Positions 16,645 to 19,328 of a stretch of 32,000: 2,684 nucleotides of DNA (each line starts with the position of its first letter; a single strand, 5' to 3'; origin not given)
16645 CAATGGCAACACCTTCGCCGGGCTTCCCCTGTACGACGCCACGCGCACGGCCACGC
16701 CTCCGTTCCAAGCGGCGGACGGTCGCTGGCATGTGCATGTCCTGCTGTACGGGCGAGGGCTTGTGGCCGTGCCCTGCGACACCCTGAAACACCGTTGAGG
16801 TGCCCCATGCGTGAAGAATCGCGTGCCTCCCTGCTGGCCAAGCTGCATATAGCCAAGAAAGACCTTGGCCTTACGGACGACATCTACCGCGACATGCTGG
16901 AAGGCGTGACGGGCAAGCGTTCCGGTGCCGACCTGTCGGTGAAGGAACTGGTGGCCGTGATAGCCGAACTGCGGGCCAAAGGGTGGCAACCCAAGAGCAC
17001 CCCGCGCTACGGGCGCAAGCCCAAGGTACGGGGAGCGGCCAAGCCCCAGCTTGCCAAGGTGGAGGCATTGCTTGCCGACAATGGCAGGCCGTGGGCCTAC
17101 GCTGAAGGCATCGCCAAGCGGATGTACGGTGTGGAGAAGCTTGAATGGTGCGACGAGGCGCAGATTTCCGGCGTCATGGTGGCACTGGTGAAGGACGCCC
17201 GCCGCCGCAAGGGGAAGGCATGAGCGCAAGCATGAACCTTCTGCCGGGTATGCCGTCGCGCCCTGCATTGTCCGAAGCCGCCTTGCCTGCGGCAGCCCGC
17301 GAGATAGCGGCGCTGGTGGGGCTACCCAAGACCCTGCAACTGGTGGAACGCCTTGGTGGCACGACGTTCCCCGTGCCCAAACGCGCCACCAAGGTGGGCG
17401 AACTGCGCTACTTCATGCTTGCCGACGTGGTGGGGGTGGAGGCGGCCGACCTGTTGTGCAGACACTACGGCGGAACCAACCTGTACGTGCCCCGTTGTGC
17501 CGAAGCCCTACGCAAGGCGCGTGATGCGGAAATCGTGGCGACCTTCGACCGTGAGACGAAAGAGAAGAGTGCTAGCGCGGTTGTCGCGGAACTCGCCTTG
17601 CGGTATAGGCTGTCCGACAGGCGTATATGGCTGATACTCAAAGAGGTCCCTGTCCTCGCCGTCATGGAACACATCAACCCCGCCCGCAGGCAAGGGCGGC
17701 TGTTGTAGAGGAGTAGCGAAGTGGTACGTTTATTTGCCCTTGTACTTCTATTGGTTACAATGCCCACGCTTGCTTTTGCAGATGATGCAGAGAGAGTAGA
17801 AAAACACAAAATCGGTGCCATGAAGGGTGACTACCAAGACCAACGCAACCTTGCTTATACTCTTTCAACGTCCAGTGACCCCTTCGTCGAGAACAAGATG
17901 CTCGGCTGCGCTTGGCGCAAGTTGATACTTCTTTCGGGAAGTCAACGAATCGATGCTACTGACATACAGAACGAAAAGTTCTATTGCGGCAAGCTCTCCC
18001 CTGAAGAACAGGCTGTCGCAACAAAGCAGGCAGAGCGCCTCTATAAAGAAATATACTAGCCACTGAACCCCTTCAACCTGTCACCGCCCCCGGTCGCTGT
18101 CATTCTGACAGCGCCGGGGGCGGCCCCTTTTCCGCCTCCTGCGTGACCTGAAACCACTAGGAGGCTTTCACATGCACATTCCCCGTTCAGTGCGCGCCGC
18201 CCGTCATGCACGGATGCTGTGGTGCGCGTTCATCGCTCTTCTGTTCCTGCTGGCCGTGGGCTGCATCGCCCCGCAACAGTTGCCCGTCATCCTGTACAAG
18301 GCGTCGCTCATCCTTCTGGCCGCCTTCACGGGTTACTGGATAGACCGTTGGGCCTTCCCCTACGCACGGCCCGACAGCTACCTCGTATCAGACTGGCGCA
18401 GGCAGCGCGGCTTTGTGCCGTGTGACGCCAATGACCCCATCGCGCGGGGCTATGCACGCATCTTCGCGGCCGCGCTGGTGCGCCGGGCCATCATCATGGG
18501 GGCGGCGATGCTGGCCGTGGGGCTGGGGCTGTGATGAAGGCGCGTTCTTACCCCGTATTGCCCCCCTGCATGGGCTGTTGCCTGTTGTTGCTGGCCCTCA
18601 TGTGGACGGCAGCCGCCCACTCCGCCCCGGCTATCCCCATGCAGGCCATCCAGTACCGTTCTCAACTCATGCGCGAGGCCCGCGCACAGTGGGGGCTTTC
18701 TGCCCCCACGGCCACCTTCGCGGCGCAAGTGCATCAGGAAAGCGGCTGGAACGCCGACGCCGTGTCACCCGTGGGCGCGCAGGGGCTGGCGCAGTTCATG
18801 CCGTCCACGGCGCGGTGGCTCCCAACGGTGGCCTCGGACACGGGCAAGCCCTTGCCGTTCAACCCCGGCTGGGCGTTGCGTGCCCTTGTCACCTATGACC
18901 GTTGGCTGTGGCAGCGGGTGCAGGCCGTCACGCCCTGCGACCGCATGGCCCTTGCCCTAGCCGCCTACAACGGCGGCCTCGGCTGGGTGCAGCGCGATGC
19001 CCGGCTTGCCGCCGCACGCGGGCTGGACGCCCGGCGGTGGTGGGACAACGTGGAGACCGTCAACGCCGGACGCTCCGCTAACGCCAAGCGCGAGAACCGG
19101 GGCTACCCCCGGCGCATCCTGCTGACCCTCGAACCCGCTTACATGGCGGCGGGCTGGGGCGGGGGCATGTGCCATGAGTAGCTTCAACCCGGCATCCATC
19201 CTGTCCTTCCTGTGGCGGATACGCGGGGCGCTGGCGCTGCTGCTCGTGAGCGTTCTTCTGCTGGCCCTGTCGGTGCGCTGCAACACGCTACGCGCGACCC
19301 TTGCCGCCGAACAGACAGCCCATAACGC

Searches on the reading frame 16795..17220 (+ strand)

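Call 90: search_protein_families(library=pfam, proteins=[window:16795-17220:+], max_evalue=0.01)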
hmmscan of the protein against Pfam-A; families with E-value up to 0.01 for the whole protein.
window:16795-17220:+ (142 aa): 1 family
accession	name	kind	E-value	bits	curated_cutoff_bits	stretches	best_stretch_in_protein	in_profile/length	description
PF06252.17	GemA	-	5.3e-30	105.2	27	1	26-137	1-119/119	Bacteriophage Mu, GemA protein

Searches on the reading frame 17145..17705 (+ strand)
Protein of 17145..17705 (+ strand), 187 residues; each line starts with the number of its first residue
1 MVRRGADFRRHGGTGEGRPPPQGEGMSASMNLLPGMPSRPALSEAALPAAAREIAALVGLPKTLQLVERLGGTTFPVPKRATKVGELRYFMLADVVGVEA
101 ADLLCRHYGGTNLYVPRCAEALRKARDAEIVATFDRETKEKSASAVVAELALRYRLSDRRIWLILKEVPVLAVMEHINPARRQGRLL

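Call 90: search_protein_families(library=pfam, proteins=[window:17145-17705:+], max_evalue=0.01)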
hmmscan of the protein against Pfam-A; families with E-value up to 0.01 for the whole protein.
window:17145-17705:+ (187 aa): 1 family
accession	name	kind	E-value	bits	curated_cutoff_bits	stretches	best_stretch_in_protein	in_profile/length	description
PF08765.17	Mor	-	9.5e-15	55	24.9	1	69-169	6-96/107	Mor transcription activator family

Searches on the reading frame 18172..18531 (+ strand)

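Call 90: search_protein_families(library=pfam, proteins=[window:18172-18531:+], max_evalue=0.01)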
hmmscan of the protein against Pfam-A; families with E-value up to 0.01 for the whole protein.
window:18172-18531:+ (120 aa): 1 family
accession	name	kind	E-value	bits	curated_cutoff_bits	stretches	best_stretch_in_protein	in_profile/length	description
PF13272.11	Holin_2-3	-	1.5e-45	154.2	27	1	15-120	1-106/106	Putative 2/3 transmembrane domain holin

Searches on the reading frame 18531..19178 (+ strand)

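Call 90: search_protein_families(library=pfam, proteins=[window:18531-19178:+], max_evalue=0.01)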
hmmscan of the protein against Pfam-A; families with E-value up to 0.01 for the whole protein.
window:18531-19178:+ (216 aa): 1 family
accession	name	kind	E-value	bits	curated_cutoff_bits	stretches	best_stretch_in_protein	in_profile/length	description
PF01464.25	SLT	-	1.4e-15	57.3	21.3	1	51-162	7-110/117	Transglycosylase SLT domain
